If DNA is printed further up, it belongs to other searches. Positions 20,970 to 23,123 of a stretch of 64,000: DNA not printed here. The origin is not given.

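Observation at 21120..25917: Second DsrMKJOP/Hmc-like transmembrane redox complex in K-M-O-P order, with the NrfD subunit fused to a hexaheme cytochrome c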

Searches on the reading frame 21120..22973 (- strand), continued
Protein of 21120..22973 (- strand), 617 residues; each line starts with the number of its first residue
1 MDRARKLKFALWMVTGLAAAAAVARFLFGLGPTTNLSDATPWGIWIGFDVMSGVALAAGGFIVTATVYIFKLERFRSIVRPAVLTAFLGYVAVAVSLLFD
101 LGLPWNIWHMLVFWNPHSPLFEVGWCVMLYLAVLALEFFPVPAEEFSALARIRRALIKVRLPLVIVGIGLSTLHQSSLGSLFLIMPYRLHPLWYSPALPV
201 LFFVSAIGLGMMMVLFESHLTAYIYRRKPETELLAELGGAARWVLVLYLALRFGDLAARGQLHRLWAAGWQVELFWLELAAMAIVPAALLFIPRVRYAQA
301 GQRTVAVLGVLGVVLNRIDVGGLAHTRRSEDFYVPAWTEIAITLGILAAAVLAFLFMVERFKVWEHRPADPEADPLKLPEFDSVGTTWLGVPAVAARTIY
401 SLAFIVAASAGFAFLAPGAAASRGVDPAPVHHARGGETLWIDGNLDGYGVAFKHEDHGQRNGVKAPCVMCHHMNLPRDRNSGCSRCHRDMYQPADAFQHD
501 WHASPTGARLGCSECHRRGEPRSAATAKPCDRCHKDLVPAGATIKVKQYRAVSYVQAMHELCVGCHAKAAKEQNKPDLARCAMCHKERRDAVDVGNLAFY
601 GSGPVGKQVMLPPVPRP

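Call 37: search_protein_families(library=pfam, proteins=[L043:6537-7187:+, L043:9215-10036:+, L043:10117-11721:+, L043:11761-13110:+, L037:13129-13668:+, L026:9245-9871:+, L007:5343-6158:+, L008:5984-7177:+, L017:8995-10857:+], max_evalue=0.001)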
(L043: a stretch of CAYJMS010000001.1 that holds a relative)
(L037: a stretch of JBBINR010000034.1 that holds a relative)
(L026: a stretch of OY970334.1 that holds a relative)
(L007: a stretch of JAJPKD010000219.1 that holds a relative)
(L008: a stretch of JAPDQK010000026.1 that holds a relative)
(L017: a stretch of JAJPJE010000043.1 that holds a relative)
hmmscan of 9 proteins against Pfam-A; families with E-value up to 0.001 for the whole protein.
L043:6537-7187:+ (216 aa): 1 family
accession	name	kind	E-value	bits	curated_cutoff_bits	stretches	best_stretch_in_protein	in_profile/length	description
PF01597.25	GCV_H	-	6.7e-12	45.8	22.2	1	48-155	3-110/122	Glycine cleavage H-protein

L043:9215-10036:+ (273 aa): 1 family
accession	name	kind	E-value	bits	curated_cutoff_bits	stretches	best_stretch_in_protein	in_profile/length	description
PF01597.25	GCV_H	-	1.6e-15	57.6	22.2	1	97-212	2-116/122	Glycine cleavage H-protein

L043:10117-11721:+ (534 aa): 4 families
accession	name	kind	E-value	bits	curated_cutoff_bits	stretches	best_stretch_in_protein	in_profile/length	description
PF02518.31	HATPase_c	-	1.5e-27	96.6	26.4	1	422-529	2-110/111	Histidine kinase-, DNA gyrase B-, and HSP90-like ATPase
PF00672.30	HAMP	-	1.8e-13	51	25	1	216-267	1-52/53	HAMP domain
PF00512.31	HisKA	-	5.4e-13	49.2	26.9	1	307-377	2-64/66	His Kinase A (phospho-acceptor) domain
PF13581.12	HATPase_c_2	-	0.00081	19.8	27.4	0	436-525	42-126/127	Histidine kinase-like ATPase domain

L043:11761-13110:+ (449 aa): 8 families
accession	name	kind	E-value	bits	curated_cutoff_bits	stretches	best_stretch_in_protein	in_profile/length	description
PF00158.32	Sigma54_activat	-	4.6e-70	235.1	20.2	1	147-313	1-167/168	Sigma-54 interaction domain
PF00072.30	Response_reg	-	1.4e-32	112.6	30.2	1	9-118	1-110/111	Response regulator receiver domain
PF25601.1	AAA_lid_14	-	3.3e-27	94.5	27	1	319-400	1-82/87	AAA+ ATPase lid domain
PF14532.12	Sigma54_activ_2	-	3.2e-17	63.5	25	1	148-318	1-138/138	Sigma-54 interaction domain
PF02954.25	HTH_8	-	2.7e-11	43.5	22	1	404-444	2-42/42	Bacterial regulatory protein, Fis family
PF07728.20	AAA_5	-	1.9e-09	38.1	22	1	171-290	2-124/139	AAA domain (dynein-related subfamily)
PF00004.35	AAA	-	9.3e-06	26.6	21.2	1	172-291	2-114/131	ATPase family associated with various cellular activities (AAA)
PF07724.20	AAA_2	-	0.00014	22.3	27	1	170-296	5-132/166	AAA domain (Cdc48 subfamily)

L037:13129-13668:+ (179 aa): 1 family
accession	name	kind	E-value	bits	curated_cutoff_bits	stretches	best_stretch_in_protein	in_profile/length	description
PF07998.17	Peptidase_M54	-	2.6e-22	80.2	24.4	1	51-176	72-192/194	Peptidase family M54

L026:9245-9871:+ (208 aa): 1 family
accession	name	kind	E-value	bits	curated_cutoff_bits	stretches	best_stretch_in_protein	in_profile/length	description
PF01597.25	GCV_H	-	9.5e-16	58.2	22.2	1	36-154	2-121/122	Glycine cleavage H-protein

L007:5343-6158:+ (271 aa): 1 family
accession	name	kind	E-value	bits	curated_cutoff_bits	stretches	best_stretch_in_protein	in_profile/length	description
PF01597.25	GCV_H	-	4e-25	88.5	22.2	1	81-198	2-118/122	Glycine cleavage H-protein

L008:5984-7177:+ (397 aa): 3 families
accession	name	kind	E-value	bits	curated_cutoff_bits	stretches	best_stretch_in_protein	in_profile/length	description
PF00072.30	Response_reg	-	1.7e-30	105.9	30.2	1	67-176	1-110/111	Response regulator receiver domain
PF01597.25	GCV_H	-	7.7e-19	68.2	22.2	1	221-324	5-108/122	Glycine cleavage H-protein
PF05896.17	NQRA_N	-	5.5e-05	23.7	25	1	257-291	46-79/94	NqrA N-terminal barrel-sandwich hybrid domain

L017:8995-10857:+ (620 aa): 3 families
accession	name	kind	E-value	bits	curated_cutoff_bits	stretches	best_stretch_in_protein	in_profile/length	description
PF02518.31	HATPase_c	-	2.2e-29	102.6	26.4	1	495-602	2-110/111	Histidine kinase-, DNA gyrase B-, and HSP90-like ATPase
PF00512.31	HisKA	-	1.8e-14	53.9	26.9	1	380-449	2-63/66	His Kinase A (phospho-acceptor) domain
PF00672.30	HAMP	-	8.5e-13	48.9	25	1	295-340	7-52/53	HAMP domain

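Call 38: predict_structure(alignment_id=A1)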
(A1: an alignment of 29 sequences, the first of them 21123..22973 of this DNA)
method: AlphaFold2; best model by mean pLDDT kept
length: 617 residues; sequences in the alignment: 29
mean_pLDDT: 54.3   pTM: 0.52
mean pLDDT of the five models: 54.3, 53.5, 49.7, 48.5, 46.4
residues with pLDDT >= 90: 20; 70-90: 147; 50-70: 142; < 50: 308
segments of 3 or more residues with pLDDT < 50: 28-48, 99-123, 142-144, 176-188, 317-335, 365-513, 520-527, 533-562, 583-617
pLDDT, mean of each block of 10 residues (from residue 1): 69 72 53 32 41 65 73 72 73 56 37 38 53 64 56 72 64 48 43 70 78 86 74 86 92 88 80 82 90 90 86 56 38 50 67 70 47 37 36 36 41 33 27 32 34 44 40 32 32 30 31 50 48 43 31 38 55 64 40 33 31 34
secondary structure, 60 per line:
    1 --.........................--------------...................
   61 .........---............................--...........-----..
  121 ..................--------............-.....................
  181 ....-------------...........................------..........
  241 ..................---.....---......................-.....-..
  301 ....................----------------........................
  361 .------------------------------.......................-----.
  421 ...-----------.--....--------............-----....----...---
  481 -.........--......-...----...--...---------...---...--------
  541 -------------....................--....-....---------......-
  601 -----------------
elements in order: H3-27 H42-69 H73-100 H103-113 H119-138 H147-158 H160-184 H198-224 H231-258 H262-266 H270-291 H293-297 H299-320 H337-361 H392-414 H420-423 E438-441 E450-453 H454-461 H467-470 H482-490 H493-498 H554-573 H576-579 H581-584 H594-599

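Call 42: find_encoding_contigs(protein=P0082, flank=10000, max_places=1)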
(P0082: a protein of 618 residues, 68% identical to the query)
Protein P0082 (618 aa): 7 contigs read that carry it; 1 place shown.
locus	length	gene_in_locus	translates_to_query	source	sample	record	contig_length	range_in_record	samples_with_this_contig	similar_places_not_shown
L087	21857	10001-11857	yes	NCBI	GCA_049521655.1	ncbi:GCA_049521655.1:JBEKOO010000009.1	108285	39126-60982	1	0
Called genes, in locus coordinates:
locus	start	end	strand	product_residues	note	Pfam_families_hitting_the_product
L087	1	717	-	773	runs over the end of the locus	PF01315:Ald_Xan_dh_C, PF02738:MoCoBD_1, PF20256:MoCoBD_2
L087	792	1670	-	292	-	PF00941:FAD_binding_5, PF03450:CO_deh_flav_C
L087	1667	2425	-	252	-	PF06240:COXG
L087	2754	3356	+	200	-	-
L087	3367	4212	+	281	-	PF03096:Ndr, PF00561:Abhydrolase_1, PF12146:Hydrolase_4, PF12697:Abhydrolase_6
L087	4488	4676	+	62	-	-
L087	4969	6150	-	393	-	PF00037:Fer4 (faint), PF12838:Fer4_7, PF13237:Fer4_10 (faint), PF13484:Fer4_16 (weak)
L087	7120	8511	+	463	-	PF13183:Fer4_8 (weak), PF13534:Fer4_17 (weak), PF02754:CCG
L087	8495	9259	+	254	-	PF02665:Nitrate_red_gam (faint)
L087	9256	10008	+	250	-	PF12837:Fer4_6 (faint), PF13187:Fer4_9 (weak), PF13237:Fer4_10 (weak), PF13247:Fer4_11, PF12838:Fer4_7 (weak), PF12797:Fer4_2 (weak), PF00037:Fer4 (weak), PF13187:Fer4_9 (weak), +2 more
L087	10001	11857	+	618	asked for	PF03916:NrfD, PF02085:Cytochrom_CIII (weak), PF14522:Cytochrome_C7 (weak), PF02085:Cytochrom_CIII (weak)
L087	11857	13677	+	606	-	PF00989:PAS (faint), PF08448:PAS_4, PF13188:PAS_8 (faint), PF13426:PAS_9 (faint), PF08448:PAS_4 (weak), PF02518:HATPase_c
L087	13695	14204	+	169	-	PF00072:Response_reg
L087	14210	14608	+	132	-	PF00072:Response_reg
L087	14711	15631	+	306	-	PF00581:Rhodanese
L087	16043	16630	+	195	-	PF04542:Sigma70_r2, PF08281:Sigma70_r4_2, PF04545:Sigma70_r4 (weak)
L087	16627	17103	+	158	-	-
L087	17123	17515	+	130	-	-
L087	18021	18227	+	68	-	PF00403:HMA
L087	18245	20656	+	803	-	PF00403:HMA, PF00122:E1-E2_ATPase, PF00702:Hydrolase, PF08282:Hydrolase_3 (faint)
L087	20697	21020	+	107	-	PF02583:Trns_repr_metal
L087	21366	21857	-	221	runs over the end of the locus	PF08901:DUF1847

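Call 43: find_encoding_contigs(protein=P0033, flank=10000, max_places=1)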
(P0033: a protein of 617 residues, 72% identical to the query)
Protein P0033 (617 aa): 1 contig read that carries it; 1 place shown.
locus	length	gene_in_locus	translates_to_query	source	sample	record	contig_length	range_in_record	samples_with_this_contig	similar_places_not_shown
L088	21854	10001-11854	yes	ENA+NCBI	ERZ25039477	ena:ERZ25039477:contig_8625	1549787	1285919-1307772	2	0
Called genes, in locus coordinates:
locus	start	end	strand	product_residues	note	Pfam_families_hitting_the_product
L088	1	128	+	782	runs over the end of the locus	PF05170:AsmA, PF05359:DUF748, PF13116:YhdP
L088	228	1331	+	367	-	-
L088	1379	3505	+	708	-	PF13525:YfiO (faint), PF13428:TPR_14 (faint), PF01464:SLT, PF27553:SLT_superhelical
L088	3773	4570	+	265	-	-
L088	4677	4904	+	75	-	-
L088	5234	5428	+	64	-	-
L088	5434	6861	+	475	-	PF01425:Amidase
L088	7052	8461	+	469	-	PF13183:Fer4_8, PF13534:Fer4_17 (weak), PF02754:CCG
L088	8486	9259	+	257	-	PF02665:Nitrate_red_gam (faint)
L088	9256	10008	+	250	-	PF13484:Fer4_16 (faint), PF13247:Fer4_11, PF12838:Fer4_7, PF13237:Fer4_10 (weak), PF12797:Fer4_2 (weak), PF00037:Fer4 (weak), PF12837:Fer4_6 (weak), PF13187:Fer4_9 (weak)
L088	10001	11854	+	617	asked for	PF03916:NrfD, PF14537:Cytochrom_c3_2 (faint), PF14522:Cytochrome_C7 (weak), PF02085:Cytochrom_CIII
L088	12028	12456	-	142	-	-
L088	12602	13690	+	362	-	PF02518:HATPase_c, PF14501:HATPase_c_5 (weak)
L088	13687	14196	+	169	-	PF00072:Response_reg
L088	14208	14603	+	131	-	PF00072:Response_reg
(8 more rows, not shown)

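Call 44: find_encoding_contigs(protein=P0090, flank=10000, max_places=1)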
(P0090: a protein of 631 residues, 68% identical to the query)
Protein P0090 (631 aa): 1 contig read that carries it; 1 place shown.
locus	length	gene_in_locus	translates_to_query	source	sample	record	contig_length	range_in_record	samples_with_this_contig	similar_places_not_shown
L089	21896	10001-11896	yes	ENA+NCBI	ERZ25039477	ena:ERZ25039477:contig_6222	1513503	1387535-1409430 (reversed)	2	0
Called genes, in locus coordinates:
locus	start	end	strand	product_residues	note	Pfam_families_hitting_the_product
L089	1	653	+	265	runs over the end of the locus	PF01695:IstB_IS21, PF00004:AAA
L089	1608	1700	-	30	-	-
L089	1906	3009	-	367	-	PF02163:Peptidase_M50, PF00571:CBS (weak)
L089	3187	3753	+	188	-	PF03602:Cons_hypoth95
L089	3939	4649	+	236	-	PF09976:TPR_21, PF13432:TPR_16 (faint)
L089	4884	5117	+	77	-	PF12732:YtxH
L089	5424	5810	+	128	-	PF01479:S4 (weak), PF28601:HSP15_C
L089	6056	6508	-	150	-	PF03551:PadR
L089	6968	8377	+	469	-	PF13183:Fer4_8 (weak), PF13534:Fer4_17 (weak), PF02754:CCG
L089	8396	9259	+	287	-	-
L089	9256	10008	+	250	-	PF00037:Fer4 (faint), PF12797:Fer4_2 (faint), PF12837:Fer4_6 (faint), PF13237:Fer4_10 (faint), PF13247:Fer4_11, PF12838:Fer4_7 (weak), PF13187:Fer4_9 (weak)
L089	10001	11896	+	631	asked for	PF03916:NrfD, PF14522:Cytochrome_C7 (weak), PF14537:Cytochrom_c3_2 (faint), PF02085:Cytochrom_CIII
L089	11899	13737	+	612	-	PF00989:PAS (faint), PF08448:PAS_4, PF13188:PAS_8 (faint), PF13426:PAS_9 (weak), PF17765:MLTR_LBD (faint), PF08448:PAS_4, PF13426:PAS_9, PF02518:HATPase_c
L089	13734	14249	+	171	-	PF00072:Response_reg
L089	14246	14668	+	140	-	PF00072:Response_reg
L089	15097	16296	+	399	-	PF06114:Peptidase_M78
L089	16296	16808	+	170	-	PF14367:DUF4411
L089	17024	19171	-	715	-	PF03717:PBP_dimer, PF00905:Transpeptidase, PF03793:PASTA (weak)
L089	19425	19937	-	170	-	-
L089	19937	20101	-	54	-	-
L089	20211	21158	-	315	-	PF01209:Ubie_methyltran (faint), PF01795:Methyltransf_5, PF13847:Methyltransf_31 (faint), PF13649:Methyltransf_25 (faint)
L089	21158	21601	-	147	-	PF02381:MraZ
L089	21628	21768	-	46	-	-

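Call 49: find_related_loci(query=A1, collection=metagenome_contigs, flank=10000)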
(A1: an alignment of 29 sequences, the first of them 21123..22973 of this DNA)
Query A1 (617 aa) in metagenome_contigs; peptide patterns used: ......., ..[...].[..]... (x = any residue, [..] = any of these).
600 stretches matched a pattern (row limit reached: there are more); 590 encode a relative of the query (tblastn E <= 1e-3); the best 80 are kept; 80 distinct loci.
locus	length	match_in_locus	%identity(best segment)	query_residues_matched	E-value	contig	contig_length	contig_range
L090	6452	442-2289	72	1-616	0e+0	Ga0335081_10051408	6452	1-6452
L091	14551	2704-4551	73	1-616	0e+0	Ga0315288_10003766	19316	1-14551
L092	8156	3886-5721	68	1-612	0e+0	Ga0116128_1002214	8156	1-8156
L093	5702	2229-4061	72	1-613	0e+0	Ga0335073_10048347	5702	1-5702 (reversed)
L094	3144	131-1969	69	1-613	0e+0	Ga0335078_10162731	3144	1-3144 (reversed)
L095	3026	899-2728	70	1-612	0e+0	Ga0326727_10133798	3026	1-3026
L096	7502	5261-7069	66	1-613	0e+0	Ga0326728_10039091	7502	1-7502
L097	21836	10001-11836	69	1-612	0e+0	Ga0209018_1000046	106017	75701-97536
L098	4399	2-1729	69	40-615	0e+0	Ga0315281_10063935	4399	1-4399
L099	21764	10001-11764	65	1-589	0e+0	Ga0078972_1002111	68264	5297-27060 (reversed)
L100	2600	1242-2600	78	1-453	0e+0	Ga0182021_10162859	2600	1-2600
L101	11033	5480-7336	53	1-612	0e+0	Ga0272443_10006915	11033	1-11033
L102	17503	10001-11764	55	1-587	0e+0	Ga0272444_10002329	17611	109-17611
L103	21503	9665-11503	53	1-612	0e+0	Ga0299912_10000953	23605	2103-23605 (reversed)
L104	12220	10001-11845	52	1-614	0e+0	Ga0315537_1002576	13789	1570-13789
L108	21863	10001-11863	49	1-612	0e+0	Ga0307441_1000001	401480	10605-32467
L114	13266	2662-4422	47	2-586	6e-166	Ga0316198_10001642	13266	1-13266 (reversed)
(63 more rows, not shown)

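Call 61: find_encoding_contigs(protein=P0105, flank=10000, max_places=1)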
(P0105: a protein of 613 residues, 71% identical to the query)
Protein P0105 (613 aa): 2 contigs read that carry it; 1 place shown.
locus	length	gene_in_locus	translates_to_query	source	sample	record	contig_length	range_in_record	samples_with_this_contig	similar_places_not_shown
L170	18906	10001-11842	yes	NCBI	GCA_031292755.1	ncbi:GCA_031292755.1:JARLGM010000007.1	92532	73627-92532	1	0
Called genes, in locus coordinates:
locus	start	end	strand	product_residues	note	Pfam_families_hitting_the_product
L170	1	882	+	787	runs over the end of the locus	PF12704:MacB_PCD, PF02687:FtsX, PF12704:MacB_PCD, PF02687:FtsX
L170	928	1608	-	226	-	PF03737:RraA-like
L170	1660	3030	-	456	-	PF13372:Alginate_exp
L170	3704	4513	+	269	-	PF13189:Cytidylate_kin2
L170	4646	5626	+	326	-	PF01925:TauE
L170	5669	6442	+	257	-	PF09608:Alph_Pro_TM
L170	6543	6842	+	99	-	PF19135:DUF5818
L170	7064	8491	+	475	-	PF13183:Fer4_8 (weak), PF02754:CCG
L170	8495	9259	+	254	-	-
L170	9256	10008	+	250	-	PF00037:Fer4 (faint), PF12837:Fer4_6 (faint), PF13187:Fer4_9 (faint), PF13237:Fer4_10 (faint), PF12838:Fer4_7 (weak), PF13247:Fer4_11, PF12838:Fer4_7 (weak), PF12797:Fer4_2 (weak), +1 more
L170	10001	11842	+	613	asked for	PF03916:NrfD, PF02085:Cytochrom_CIII (weak), PF14522:Cytochrome_C7 (faint), PF14537:Cytochrom_c3_2 (faint), PF02085:Cytochrom_CIII (weak)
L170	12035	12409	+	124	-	-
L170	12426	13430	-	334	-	-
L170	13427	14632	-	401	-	PF02746:MR_MLE_N, PF13378:MR_MLE_C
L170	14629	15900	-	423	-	PF00083:Sugar_tr (faint), PF07690:MFS_1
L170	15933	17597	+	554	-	PF01229:Glyco_hydro_39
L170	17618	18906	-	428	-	PF25183:OMP_b-brl_4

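Call 65: search_protein_families(library=ncbifam, proteins=[L005:4124-4948:+], max_evalue=0.00001)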
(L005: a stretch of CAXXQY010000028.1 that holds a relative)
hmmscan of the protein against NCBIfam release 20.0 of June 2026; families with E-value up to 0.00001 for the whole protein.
L005:4124-4948:+ (274 aa): 1 family
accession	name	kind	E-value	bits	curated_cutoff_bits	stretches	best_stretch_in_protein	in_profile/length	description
NF041136.1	MrpORP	equivalog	1.2e-10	41.3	450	1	12-118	255-362/365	iron-sulfur cluster carrier protein MrpORP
